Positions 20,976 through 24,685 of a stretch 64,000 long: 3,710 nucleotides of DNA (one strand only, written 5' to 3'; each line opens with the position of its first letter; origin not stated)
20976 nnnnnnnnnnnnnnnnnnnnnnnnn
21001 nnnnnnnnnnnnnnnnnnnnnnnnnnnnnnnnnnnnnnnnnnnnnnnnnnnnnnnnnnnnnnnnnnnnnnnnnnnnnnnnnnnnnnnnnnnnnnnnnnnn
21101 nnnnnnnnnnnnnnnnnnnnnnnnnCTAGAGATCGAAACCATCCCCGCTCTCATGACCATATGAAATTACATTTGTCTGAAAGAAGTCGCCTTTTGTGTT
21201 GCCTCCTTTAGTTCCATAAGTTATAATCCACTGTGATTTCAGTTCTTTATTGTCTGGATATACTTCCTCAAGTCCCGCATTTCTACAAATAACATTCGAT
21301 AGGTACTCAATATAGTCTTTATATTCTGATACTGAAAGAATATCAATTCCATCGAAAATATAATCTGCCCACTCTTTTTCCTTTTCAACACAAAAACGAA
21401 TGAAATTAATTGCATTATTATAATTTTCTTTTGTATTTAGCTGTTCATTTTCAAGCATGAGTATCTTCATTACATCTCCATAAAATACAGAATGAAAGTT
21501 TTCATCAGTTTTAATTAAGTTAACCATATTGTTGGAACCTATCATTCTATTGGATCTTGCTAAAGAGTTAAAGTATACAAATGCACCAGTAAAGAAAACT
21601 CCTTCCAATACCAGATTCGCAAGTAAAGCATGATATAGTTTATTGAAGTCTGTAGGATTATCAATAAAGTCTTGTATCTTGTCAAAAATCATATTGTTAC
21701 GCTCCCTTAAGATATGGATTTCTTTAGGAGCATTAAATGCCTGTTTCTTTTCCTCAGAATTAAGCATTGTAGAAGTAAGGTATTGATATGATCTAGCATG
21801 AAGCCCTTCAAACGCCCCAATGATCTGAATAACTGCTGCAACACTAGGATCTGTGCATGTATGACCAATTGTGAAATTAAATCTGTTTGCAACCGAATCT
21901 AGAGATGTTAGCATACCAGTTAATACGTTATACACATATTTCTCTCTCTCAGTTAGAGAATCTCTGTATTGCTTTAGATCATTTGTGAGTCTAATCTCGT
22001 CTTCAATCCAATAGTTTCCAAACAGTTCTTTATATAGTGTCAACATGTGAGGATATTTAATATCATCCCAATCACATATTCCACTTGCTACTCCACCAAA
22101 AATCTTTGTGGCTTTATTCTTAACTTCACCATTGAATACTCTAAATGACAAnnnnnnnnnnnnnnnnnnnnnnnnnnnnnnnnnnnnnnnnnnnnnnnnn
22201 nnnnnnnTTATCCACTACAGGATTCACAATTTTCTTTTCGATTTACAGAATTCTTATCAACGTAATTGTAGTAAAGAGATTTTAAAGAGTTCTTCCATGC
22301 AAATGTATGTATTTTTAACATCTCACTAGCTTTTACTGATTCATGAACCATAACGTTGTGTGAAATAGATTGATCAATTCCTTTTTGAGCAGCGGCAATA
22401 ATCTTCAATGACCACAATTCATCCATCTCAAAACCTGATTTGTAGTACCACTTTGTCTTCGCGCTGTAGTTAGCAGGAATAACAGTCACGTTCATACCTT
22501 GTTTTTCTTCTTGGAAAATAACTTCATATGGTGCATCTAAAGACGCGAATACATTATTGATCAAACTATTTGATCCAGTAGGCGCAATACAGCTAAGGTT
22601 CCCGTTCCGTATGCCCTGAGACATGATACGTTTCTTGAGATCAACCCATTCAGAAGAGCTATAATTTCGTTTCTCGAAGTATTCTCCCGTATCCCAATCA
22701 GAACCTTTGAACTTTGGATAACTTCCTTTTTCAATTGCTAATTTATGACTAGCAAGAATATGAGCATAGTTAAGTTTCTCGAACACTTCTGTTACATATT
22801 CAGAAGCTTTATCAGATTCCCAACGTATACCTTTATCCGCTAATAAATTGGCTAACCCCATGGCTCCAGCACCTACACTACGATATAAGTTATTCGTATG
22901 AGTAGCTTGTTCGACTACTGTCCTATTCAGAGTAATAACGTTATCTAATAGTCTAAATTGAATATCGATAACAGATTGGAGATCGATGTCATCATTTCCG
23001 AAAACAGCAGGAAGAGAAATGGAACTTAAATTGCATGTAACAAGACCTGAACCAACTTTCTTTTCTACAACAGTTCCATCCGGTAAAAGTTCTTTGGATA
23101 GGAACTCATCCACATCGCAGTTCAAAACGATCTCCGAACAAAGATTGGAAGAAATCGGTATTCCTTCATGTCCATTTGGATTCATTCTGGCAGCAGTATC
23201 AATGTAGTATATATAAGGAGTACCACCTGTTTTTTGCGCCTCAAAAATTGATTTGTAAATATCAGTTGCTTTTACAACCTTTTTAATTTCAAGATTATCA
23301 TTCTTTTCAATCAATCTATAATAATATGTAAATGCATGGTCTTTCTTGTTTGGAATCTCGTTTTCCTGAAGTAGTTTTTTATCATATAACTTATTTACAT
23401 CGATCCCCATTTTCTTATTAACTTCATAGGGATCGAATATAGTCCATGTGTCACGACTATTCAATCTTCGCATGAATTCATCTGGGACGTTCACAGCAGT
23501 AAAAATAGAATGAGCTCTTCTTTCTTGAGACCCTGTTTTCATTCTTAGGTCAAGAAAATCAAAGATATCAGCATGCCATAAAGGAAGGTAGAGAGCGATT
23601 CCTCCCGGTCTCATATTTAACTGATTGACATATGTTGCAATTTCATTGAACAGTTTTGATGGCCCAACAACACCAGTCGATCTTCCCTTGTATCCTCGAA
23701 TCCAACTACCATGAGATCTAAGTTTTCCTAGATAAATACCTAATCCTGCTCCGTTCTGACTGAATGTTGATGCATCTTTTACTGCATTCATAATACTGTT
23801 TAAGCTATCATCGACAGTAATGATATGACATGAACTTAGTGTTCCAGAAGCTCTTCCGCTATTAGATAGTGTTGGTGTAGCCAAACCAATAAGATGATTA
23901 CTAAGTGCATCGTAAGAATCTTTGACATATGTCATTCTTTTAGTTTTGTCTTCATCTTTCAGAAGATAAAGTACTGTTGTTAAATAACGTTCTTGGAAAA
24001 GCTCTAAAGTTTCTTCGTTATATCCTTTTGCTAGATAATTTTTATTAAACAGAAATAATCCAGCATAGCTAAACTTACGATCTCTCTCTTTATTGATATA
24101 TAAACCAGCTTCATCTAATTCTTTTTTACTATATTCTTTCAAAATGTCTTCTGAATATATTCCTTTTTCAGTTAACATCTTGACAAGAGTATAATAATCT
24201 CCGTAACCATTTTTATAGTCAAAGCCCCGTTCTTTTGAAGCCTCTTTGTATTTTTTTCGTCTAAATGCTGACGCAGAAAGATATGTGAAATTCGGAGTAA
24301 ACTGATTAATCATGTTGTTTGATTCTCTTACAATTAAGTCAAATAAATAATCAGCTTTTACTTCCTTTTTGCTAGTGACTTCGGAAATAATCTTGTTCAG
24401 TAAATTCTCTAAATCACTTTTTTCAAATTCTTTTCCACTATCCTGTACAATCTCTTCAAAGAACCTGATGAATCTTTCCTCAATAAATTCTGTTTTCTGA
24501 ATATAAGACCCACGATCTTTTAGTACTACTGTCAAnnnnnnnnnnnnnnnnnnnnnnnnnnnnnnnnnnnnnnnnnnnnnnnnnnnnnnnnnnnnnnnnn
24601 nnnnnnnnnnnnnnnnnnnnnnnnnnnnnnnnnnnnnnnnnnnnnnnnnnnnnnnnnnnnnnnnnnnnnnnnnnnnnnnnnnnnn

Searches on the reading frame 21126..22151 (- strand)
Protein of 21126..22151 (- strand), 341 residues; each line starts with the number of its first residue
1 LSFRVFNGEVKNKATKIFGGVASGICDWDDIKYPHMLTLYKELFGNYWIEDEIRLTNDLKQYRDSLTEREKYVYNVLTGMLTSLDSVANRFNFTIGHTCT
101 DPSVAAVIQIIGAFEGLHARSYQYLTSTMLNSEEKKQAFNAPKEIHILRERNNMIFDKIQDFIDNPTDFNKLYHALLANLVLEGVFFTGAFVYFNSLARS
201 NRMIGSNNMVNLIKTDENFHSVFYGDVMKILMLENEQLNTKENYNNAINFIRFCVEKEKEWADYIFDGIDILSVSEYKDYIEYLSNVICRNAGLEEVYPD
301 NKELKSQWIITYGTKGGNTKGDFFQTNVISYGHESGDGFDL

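Call 18: search_protein_families(library=pfam, proteins=[window:21126-22151:-], max_evalue=0.01)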
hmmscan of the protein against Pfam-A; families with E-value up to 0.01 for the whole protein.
window:21126-22151:- (341 aa): 1 family
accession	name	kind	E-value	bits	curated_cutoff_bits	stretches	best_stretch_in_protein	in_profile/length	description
PF00268.27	Ribonuc_red_sm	-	1.2e-56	192.6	33.6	1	27-301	3-277/281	Ribonucleotide reductase, small chain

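Call 19: search_protein_families(library=phrogs, proteins=[window:21126-22151:-], max_evalue=0.001)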
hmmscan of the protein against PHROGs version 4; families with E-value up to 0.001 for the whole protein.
window:21126-22151:- (341 aa): 4 families
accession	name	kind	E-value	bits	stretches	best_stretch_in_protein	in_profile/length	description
phrog_86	-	DNA, RNA and nucleotide metabolism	1.2e-87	295.8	1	1-336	42-389/504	ribonucleoside diphosphate reductase small subunit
phrog_24856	-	DNA, RNA and nucleotide metabolism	1.2e-13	52.3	1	26-213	8-194/195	ribonucleotide reductase class Ia beta subunit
phrog_10582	-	DNA, RNA and nucleotide metabolism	9.3e-13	49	1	3-126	3-127/255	ribonucleotide reductase class Ia beta subunit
phrog_8368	-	DNA, RNA and nucleotide metabolism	2.5e-10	41.5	1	203-331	1-135/156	aerobic NDP reductase small subunit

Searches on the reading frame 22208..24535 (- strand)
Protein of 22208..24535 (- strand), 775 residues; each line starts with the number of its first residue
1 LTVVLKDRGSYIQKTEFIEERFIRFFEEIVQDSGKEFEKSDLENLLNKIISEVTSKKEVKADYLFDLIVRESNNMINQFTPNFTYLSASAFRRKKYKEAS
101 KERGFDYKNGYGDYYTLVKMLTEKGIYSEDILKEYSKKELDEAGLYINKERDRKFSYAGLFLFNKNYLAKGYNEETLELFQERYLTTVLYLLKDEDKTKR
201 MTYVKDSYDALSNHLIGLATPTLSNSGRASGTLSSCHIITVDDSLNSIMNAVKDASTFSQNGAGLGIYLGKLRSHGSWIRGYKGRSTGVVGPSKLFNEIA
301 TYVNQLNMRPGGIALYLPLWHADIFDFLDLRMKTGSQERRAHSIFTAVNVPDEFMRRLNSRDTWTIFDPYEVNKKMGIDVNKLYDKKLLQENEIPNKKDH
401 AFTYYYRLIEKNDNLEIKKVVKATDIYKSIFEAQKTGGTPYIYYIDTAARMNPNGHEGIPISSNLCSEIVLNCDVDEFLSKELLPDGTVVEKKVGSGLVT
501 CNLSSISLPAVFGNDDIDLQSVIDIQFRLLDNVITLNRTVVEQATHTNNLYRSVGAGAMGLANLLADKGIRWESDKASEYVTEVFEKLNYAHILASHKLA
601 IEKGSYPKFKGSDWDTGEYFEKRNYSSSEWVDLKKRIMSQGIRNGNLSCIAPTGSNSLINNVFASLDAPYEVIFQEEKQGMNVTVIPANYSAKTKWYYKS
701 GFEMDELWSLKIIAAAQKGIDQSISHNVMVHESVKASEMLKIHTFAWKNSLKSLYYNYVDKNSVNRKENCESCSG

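Call 18: search_protein_families(library=pfam, proteins=[window:22208-24535:-], max_evalue=0.01)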
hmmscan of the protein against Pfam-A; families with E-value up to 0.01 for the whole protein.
window:22208-24535:- (775 aa): 2 families
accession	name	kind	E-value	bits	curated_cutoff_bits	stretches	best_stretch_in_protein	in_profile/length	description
PF02867.20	Ribonuc_red_lgC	-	3e-127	425.8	23.9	1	234-756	1-522/523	Ribonucleotide reductase, barrel domain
PF00317.26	Ribonuc_red_lgN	-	2.4e-13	50.3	28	1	154-230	2-76/77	Ribonucleotide reductase, all-alpha domain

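Call 19: search_protein_families(library=phrogs, proteins=[window:22208-24535:-], max_evalue=0.001)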
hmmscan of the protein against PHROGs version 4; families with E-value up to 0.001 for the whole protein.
window:22208-24535:- (775 aa): 11 families
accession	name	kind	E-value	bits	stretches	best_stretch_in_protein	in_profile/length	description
phrog_84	-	DNA, RNA and nucleotide metabolism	6.9e-216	720.5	1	9-774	67-795/975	ribonucleoside-diphosphate reductase large subunit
phrog_3987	-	DNA, RNA and nucleotide metabolism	1.6e-101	341.2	1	6-475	7-443/467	ribonucleotide reductase large subunit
phrog_3844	-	moron, auxiliary metabolic gene and host takeover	2.4e-84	284.9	1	318-774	1-450/451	NrdA-like aerobic NDP reductase large subunit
phrog_22953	-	DNA, RNA and nucleotide metabolism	2.5e-50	172.3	1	267-466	2-201/201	ribonucleotide reductase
phrog_6132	-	DNA, RNA and nucleotide metabolism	7.1e-40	138.7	1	111-308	96-290/530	ribonucleotide reductase large subunit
phrog_12229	-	DNA, RNA and nucleotide metabolism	5e-14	52.6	1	163-305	15-147/577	ribonucleotide reductase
phrog_30939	-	DNA, RNA and nucleotide metabolism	7.4e-13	48.2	2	196-324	461-587/977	ribonucleotide reductase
phrog_10616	-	DNA, RNA and nucleotide metabolism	1.1e-10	42.7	1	686-774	3-110/111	ribonucleotide reductase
phrog_36555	-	DNA, RNA and nucleotide metabolism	1.1e-10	42.6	1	630-768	3-147/172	ribonucleotide reductase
phrog_33412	-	unknown function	1.3e-06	29.2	1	695-763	57-126/140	-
phrog_367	-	DNA, RNA and nucleotide metabolism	4.4e-05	22.8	0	500-597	398-498/701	ribonucleotide reductase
